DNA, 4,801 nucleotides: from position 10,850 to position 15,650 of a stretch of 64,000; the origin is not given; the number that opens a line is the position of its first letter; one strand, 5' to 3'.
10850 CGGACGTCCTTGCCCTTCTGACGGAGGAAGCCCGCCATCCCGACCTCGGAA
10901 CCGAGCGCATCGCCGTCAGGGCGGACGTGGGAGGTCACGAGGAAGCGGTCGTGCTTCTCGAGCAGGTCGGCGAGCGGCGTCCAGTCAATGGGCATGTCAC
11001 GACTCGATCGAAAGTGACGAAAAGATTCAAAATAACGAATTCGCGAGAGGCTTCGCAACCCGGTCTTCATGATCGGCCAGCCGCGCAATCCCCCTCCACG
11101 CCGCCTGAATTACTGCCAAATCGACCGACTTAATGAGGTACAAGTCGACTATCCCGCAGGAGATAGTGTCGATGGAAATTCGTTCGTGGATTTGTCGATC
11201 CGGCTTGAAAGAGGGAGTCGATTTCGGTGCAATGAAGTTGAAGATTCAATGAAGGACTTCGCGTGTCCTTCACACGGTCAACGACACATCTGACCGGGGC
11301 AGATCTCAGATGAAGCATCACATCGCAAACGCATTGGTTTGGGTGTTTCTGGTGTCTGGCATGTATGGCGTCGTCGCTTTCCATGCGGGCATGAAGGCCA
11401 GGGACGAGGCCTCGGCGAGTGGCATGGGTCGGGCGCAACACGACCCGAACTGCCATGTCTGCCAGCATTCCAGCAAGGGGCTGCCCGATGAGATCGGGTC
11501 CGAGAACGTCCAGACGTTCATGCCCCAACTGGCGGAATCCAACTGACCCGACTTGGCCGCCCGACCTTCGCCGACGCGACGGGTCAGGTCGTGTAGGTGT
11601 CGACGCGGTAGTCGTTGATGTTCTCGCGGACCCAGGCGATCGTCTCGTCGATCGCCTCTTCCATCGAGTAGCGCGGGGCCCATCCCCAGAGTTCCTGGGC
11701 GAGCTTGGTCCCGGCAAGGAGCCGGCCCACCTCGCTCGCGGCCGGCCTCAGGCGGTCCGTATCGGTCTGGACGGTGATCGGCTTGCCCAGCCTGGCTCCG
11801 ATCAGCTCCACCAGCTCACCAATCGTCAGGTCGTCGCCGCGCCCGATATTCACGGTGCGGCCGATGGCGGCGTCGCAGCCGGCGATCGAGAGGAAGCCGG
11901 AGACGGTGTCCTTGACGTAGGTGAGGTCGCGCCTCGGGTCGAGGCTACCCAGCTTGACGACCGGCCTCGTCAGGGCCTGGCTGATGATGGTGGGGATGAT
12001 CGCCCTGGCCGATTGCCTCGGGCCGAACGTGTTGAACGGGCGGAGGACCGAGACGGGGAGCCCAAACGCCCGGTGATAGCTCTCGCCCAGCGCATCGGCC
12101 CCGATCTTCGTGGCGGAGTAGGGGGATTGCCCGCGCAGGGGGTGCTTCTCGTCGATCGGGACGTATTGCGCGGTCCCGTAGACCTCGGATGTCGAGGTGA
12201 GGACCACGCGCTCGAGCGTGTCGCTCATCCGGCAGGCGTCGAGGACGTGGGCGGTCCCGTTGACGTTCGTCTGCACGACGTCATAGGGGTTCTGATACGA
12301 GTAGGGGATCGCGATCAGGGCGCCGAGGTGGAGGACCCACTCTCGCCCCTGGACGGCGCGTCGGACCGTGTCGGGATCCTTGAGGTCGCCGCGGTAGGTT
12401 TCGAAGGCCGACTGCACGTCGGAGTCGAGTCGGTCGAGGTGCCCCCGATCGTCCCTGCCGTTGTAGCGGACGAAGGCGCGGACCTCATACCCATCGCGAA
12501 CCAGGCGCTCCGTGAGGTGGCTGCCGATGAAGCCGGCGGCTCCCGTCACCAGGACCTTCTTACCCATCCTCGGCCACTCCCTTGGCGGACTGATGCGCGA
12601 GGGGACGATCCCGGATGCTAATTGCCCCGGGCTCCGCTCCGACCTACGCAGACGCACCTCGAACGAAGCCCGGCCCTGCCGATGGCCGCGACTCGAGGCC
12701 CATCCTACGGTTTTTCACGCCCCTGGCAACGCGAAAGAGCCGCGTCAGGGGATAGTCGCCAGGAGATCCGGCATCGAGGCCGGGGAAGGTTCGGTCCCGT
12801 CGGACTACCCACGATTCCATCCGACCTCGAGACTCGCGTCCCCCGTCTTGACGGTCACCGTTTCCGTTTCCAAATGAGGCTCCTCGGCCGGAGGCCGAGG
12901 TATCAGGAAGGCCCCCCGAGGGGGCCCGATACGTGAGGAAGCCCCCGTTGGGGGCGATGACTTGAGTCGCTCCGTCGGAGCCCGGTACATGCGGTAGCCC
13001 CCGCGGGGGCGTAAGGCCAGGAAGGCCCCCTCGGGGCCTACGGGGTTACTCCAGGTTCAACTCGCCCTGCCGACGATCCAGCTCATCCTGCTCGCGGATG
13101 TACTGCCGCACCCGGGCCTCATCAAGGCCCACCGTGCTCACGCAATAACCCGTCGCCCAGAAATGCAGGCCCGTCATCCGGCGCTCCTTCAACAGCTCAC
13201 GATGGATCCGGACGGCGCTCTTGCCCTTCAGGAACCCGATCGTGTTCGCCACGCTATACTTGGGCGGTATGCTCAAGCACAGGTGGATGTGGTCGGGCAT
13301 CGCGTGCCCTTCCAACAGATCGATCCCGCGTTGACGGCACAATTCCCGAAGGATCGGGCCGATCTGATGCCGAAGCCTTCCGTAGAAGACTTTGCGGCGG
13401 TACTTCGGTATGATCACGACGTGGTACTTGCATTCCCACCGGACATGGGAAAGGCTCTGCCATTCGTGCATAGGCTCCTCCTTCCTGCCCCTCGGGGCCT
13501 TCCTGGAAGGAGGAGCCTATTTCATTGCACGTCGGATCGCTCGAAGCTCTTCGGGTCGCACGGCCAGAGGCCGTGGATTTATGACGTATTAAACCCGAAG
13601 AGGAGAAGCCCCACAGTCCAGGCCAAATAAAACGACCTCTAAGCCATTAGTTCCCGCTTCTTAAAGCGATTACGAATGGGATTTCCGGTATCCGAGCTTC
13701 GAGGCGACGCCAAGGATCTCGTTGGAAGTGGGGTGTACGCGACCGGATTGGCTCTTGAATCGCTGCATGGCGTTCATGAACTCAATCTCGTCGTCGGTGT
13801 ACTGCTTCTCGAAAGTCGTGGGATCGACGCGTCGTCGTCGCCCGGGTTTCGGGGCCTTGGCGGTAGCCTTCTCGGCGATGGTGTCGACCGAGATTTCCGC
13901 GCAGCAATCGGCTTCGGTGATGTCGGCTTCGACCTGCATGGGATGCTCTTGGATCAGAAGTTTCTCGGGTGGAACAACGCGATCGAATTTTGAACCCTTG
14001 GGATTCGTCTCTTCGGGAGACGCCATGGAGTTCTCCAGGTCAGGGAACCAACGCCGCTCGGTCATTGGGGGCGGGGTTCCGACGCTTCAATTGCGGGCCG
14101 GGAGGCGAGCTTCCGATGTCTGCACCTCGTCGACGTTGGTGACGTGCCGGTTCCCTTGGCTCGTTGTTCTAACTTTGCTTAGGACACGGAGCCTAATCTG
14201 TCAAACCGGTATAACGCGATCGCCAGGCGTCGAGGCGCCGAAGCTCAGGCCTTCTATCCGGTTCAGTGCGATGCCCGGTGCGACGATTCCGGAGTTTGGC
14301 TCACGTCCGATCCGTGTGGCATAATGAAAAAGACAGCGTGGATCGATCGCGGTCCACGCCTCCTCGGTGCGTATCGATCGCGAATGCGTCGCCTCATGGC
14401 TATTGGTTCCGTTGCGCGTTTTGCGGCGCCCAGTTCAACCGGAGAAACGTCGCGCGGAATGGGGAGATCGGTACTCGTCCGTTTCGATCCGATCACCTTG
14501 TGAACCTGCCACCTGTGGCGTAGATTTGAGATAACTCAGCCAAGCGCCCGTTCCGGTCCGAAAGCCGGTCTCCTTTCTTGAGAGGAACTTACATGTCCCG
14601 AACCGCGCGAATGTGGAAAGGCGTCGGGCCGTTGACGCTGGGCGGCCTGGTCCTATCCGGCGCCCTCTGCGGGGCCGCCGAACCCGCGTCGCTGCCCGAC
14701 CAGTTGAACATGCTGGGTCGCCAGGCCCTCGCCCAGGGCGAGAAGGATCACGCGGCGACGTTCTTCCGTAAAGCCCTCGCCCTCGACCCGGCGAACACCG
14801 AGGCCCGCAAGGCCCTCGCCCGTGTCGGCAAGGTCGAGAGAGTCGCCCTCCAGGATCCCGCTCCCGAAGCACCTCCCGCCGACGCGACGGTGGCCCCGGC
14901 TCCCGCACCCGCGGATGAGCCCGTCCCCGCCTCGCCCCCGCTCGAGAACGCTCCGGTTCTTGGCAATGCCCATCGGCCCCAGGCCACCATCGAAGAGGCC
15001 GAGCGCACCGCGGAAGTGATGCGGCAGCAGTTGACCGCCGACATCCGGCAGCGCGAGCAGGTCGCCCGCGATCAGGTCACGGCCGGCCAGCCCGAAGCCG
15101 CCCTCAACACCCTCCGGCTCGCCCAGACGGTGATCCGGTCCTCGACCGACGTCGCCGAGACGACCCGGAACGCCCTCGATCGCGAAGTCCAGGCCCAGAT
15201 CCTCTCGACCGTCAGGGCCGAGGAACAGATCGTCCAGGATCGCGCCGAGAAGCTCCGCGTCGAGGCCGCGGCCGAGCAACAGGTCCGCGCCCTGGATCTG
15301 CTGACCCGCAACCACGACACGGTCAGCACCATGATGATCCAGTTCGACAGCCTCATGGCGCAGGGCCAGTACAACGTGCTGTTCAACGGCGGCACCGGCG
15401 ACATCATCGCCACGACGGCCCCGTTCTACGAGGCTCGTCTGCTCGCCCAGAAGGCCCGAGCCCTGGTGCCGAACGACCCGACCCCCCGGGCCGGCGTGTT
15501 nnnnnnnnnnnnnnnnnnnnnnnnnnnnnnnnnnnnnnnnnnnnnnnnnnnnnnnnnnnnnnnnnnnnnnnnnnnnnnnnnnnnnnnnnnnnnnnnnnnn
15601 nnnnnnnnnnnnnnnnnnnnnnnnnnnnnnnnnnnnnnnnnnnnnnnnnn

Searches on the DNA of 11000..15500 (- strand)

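Call 9: search_rna_families(source=window, start=11000, end=15500, threshold=evalue, max_evalue=1)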
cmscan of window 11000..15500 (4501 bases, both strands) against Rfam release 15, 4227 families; matches with E-value up to 1: 0.
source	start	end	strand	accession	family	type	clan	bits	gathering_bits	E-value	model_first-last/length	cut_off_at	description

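Call 27: build_rna_model(alignment_id=A2, structure=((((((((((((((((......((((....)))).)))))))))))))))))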
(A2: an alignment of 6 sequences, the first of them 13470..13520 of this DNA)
Model R1 built from alignment A2 (6 sequences, 51 columns); structure: as given.
model positions 51; base pairs 20; branch points 0; effective number of sequences 2.63; information 1.085 bits per position. Calibrated on 0.2 Mb of random sequence (short: E-values are rough).
structure used (alignment columns):
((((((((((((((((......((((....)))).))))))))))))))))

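Call 28: search_with_rna_model(model_id=R1, sources=[window, L001, L002, L003, L004, L005, L006, L007, L008, L009, L010, L011, L012, L013, L014, L015, L016, L017, L018, L019, L020, L021, L022, L023, L024, L025, L026, L027, L028, L029, L030, L031, L032, L033, L034, L035, L036, L037, L038, L039, L040, L041, L042, L043, L044, L045, L046, L047, L048, L049, L050, L051, L052, L053, L054, L055, L056, L057, L058, L059, L060, L082, L083, L084, L085, L086, L087, L088, L089, L090, L091, L092, L093, L094, L095, L096, L097, L098, L099, L100, L101, L102, L103, L104, L105, L106, L107, L108, L109, L110, L111, L112, L113, L114, L115, L116, L117, L118, L119, L120], max_evalue=0.01, make_alignment=true)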
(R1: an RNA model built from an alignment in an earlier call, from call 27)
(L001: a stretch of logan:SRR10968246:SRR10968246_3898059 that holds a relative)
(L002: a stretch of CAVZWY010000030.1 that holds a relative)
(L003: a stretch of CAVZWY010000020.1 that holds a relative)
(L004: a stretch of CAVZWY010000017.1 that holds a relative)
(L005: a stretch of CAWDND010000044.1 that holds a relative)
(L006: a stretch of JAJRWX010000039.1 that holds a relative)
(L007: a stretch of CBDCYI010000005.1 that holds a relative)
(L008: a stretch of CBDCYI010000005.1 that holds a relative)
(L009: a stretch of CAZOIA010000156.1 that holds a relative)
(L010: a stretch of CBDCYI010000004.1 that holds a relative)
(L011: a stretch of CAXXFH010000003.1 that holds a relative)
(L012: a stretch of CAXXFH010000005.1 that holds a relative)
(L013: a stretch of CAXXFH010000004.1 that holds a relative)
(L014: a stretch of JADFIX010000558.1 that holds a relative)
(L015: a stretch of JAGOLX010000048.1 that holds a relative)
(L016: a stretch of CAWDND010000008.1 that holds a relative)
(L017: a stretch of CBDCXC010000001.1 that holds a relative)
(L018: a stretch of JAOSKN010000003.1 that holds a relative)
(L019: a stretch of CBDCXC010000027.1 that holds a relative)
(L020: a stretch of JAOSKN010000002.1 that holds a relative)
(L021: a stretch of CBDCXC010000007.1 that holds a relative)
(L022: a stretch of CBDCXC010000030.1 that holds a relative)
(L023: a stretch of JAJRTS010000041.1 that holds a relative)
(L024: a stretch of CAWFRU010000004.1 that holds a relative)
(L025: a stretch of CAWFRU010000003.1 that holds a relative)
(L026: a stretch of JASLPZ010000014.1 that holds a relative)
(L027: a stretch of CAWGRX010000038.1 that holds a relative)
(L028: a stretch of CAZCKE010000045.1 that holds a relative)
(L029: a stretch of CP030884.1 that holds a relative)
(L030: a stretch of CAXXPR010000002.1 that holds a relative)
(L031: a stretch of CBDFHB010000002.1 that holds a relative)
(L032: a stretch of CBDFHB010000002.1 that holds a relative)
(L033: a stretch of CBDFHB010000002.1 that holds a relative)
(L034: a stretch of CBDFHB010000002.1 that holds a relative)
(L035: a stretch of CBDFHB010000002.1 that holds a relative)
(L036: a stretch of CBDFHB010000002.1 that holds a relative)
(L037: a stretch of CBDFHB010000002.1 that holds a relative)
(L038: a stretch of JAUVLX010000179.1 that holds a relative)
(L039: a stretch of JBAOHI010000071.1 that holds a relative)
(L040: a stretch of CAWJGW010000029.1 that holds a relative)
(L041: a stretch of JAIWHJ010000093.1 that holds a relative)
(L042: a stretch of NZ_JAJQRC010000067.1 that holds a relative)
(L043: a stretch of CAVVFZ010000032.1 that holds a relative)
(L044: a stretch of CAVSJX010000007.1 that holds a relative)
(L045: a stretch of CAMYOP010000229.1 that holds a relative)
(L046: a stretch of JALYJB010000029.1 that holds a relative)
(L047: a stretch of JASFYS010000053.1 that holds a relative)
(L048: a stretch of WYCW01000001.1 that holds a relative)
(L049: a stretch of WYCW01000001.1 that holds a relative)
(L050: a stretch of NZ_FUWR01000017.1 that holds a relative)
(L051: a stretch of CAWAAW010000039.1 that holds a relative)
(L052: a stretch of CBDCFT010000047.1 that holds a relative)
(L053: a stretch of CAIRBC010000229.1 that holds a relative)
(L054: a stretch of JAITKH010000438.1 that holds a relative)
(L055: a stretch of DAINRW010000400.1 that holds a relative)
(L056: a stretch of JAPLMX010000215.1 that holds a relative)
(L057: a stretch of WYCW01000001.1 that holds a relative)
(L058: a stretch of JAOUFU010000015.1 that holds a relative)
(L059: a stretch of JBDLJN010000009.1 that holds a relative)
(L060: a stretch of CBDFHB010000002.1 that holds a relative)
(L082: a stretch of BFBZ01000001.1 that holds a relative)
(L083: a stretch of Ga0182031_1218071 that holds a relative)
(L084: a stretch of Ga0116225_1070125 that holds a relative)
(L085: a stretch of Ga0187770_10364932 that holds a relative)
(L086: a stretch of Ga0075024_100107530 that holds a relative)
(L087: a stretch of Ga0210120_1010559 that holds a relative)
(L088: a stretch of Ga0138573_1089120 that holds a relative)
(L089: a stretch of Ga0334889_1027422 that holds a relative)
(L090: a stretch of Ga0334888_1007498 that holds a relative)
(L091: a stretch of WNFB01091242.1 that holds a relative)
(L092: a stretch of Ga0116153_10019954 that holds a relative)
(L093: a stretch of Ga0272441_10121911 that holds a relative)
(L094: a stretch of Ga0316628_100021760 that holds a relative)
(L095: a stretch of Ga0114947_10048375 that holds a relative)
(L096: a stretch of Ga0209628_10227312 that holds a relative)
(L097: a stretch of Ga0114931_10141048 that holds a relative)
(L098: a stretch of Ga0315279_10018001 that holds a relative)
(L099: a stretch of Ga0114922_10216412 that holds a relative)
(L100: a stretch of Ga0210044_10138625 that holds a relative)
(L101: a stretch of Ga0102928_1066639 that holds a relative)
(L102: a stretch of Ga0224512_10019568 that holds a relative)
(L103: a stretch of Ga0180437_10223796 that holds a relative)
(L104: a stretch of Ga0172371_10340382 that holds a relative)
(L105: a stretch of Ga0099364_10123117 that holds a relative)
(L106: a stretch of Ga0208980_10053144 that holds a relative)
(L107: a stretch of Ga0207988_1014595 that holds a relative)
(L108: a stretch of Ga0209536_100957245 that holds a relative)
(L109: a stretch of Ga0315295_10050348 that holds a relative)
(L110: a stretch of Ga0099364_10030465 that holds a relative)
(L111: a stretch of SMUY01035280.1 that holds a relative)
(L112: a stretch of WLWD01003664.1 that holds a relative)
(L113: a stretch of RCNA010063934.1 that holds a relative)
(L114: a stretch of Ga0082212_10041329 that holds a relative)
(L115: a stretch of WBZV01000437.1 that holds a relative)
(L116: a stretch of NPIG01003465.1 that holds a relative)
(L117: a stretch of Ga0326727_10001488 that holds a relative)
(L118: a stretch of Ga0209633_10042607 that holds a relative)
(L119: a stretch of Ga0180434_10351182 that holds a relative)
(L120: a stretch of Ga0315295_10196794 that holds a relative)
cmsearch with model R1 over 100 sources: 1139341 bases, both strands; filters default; matches with E-value up to 0.01: 92.
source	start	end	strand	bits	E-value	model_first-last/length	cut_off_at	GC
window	13470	13520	-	82.8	5.6e-22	1-51/51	no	0.63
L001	182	232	+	82.8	5.6e-22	1-51/51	no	0.63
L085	222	272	+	82.8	5.7e-22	1-51/51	no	0.65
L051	9952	10002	+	79.5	6.3e-21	1-51/51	no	0.63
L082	1952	2002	+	78.4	1.4e-20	1-51/51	no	0.65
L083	596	646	+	77.9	2e-20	1-51/51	no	0.61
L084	1061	1111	+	73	6.9e-19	1-51/51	no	0.55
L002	9953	10002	+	58.5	2.5e-14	1-51/51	no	0.6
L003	9953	10002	+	58.5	2.5e-14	1-51/51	no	0.6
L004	9953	10002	+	58.5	2.5e-14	1-51/51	no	0.6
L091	356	405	+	56.9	8.1e-14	1-51/51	no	0.62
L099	1052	1101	+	56.3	1.2e-13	1-51/51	no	0.62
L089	66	115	+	55.3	2.6e-13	1-51/51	no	0.68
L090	87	136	+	55.3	2.6e-13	1-51/51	no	0.68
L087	166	215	+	54.3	5.2e-13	1-51/51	no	0.58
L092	1952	1994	+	53.1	1.2e-12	5-47/51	no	0.63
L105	563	612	+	50.5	8e-12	1-51/51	no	0.54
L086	591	640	+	48.8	2.8e-11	1-51/51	no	0.6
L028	89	136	+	48.4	3.6e-11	1-51/51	no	0.62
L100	85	133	+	48.1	4.7e-11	1-51/51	no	0.65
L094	1949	2002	+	48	5e-11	1-51/51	no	0.63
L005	9954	10002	+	47.5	7.3e-11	1-51/51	no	0.67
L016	9954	10002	+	47.5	7.3e-11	1-51/51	no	0.67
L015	9953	9995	+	47.3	8.4e-11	5-47/51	no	0.67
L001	182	232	-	47.2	9.1e-11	1-51/51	no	0.63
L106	1661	1710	+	46.8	1.2e-10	1-51/51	no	0.58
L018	9955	10002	+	46.6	1.4e-10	1-51/51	no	0.6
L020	9955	10002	+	46.6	1.4e-10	1-51/51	no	0.6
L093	1190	1242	+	46.5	1.4e-10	1-51/51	no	0.57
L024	9952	10000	+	46.3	1.6e-10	1-51/51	no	0.61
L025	6206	6254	+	46.3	1.6e-10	1-51/51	no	0.61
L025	11144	11192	-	46.3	1.6e-10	1-51/51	no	0.61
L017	9947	9996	+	46.3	1.7e-10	1-51/51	no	0.56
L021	9947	9996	+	46.3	1.7e-10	1-51/51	no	0.56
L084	1061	1111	-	45.9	2.3e-10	1-51/51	no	0.55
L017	16056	16105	+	45.1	4e-10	1-51/51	no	0.54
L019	9947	9996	+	45.1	4e-10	1-51/51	no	0.54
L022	9947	9996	+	45.1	4e-10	1-51/51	no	0.54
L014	1144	1191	+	45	4.3e-10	1-51/51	no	0.65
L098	1954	2002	+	44.5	6.1e-10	1-51/51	no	0.65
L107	1145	1195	+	44.5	6.1e-10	1-51/51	no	0.49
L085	222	272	-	43.9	9.3e-10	1-51/51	no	0.65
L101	450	499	+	42.2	3.4e-09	1-51/51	no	0.56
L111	105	152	+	41.6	5.1e-09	1-51/51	no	0.58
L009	9371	9418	+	41.5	5.6e-09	1-51/51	no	0.67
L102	1947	1996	+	41.2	7e-09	1-51/51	no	0.52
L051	9952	10002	-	40.7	1e-08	1-51/51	no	0.63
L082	1952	2002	-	39.5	2.2e-08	1-51/51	no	0.65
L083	596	646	-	38.9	3.5e-08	1-51/51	no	0.61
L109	1354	1402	+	38.1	6.2e-08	1-51/51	no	0.63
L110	1953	2002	+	37.8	7.8e-08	1-51/51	no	0.6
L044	9953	10001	+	36.5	2.1e-07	1-51/51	no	0.61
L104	276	327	+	36.1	2.8e-07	1-51/51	no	0.56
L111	105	152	-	36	2.9e-07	1-51/51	no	0.58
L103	636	687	+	35.1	5.8e-07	1-51/51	no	0.62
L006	9954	10002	+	34.6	8.1e-07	1-51/51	no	0.65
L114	214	263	+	33.9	1.4e-06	1-51/51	no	0.58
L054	3539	3588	+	33.8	1.4e-06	1-51/51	no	0.54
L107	1145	1195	-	30.2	1.9e-05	1-51/51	no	0.49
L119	144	186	+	30.1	2e-05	1-51/51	no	0.72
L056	9956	9999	+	29.7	2.9e-05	1-51/51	no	0.61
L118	92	141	+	29.4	3.5e-05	1-51/51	no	0.58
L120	152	195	+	28.7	5.6e-05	1-51/51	no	0.7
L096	1177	1225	+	28.6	6.3e-05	1-51/51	no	0.55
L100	85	133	-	28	9.3e-05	1-51/51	no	0.65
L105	563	612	-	27.3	0.00015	1-51/51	no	0.54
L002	9953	10002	-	26.8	0.00023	1-51/51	no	0.6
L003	9953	10002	-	26.8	0.00023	1-51/51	no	0.6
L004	9953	10002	-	26.8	0.00023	1-51/51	no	0.6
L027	9954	10002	+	26.6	0.00026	1-51/51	no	0.49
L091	356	405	-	26.4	0.0003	1-51/51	no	0.62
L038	239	288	+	26.3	0.00033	1-51/51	no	0.46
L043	2597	2654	+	26.2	0.00036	1-51/51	no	0.53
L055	190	235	+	25.5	0.0006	1-51/51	no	0.61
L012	9952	10002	+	24.5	0.0012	1-51/51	no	0.57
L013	9952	10002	+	24.5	0.0012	1-51/51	no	0.57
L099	1052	1101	-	23.7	0.0021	1-51/51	no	0.62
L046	9952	10001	+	23.3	0.0028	1-51/51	no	0.62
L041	6025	6075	+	23.2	0.003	1-51/51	no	0.47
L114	214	263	-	23.2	0.0031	1-51/51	no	0.58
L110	1953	2002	-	23.1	0.0033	1-51/51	no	0.6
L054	3539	3588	-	23.1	0.0033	1-51/51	no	0.54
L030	9950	10002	+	22.9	0.0039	1-51/51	no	0.47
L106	1661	1710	-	22.8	0.0042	1-51/51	no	0.58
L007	9951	9998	+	22.5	0.0051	4-48/51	no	0.65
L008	9951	9998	+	22.5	0.0051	4-48/51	no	0.65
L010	9951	9998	+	22.5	0.0051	4-48/51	no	0.65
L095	314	361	+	22.5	0.0051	4-48/51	no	0.65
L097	1048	1095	+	22.5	0.0051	4-48/51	no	0.65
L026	9951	10002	-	22.3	0.0059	1-51/51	no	0.6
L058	9955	10000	+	22.1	0.0066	1-51/51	no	0.5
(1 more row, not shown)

Alignment A3: 92 matches aligned to the model, 98 columns, each read 5' to 3' on its own strand. Consensus structure (alignment columns), stored with it:
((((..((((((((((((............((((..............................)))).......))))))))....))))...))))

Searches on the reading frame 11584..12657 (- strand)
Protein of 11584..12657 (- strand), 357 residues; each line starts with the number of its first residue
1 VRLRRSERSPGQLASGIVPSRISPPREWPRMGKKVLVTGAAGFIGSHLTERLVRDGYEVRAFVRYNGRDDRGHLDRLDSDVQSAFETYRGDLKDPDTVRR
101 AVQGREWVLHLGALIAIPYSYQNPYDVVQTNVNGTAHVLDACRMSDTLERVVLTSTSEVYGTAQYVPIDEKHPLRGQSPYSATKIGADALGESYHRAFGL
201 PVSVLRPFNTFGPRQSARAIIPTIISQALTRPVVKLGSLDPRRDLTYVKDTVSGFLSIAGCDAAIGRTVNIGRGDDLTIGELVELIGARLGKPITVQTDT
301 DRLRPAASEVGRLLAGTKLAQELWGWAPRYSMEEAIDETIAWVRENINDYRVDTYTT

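Call 4: search_protein_families(library=pfam, proteins=[window:11584-12657:-], max_evalue=0.01)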
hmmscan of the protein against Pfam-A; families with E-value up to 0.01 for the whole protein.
window:11584-12657:- (357 aa): 10 families
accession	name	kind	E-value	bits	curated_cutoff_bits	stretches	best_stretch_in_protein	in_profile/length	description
PF16363.11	GDP_Man_Dehyd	-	8.6e-67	226.4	27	1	36-339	1-332/332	GDP-mannose 4,6 dehydratase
PF01370.27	Epimerase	-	3.4e-53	181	20.9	1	35-272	1-240/240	NAD dependent epimerase/dehydratase family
PF01073.25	3Beta_HSD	-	1.3e-19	70.8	22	1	36-249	1-219/280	3-beta hydroxysteroid dehydrogenase/isomerase family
PF07993.18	NAD_binding_4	-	3.3e-15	56.4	20.1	1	37-212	1-209/258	Male sterility protein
PF02719.21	Polysacc_synt_2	-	1.3e-12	47.9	20.2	1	35-156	1-128/293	Polysaccharide biosynthesis protein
PF13460.12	NAD_binding_10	-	1.1e-10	42.1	27.2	1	39-164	1-106/184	NAD(P)H-binding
PF04321.23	RmlD_sub_bind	-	1e-09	38.4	27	1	34-212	2-153/287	RmlD substrate binding domain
PF05368.20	NmrA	-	2.1e-07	31.3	27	1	32-108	2-73/298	NmrA-like family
PF00106.31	adh_short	-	3.8e-07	30.2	26.6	1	33-142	1-119/195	short chain dehydrogenase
PF08659.16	KR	-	9.1e-05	22.9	22.6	1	35-106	3-76/180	KR domain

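Call 37: find_encoding_contigs(protein=window:11584-12570:-, flank=3000, max_places=6)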
Protein window:11584-12570:- (328 aa): no gene with exactly this product is on record in the collection.

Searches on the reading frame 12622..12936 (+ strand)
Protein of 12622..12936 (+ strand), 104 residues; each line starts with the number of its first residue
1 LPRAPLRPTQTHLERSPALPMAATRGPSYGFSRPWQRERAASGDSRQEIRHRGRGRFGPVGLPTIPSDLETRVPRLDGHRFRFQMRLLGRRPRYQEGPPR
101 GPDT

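Call 41: search_protein_families(library=pfam, proteins=[window:12622-12936:+], max_evalue=0.01)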
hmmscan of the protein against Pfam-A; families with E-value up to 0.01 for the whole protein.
window:12622-12936:+ (104 aa): 0 families
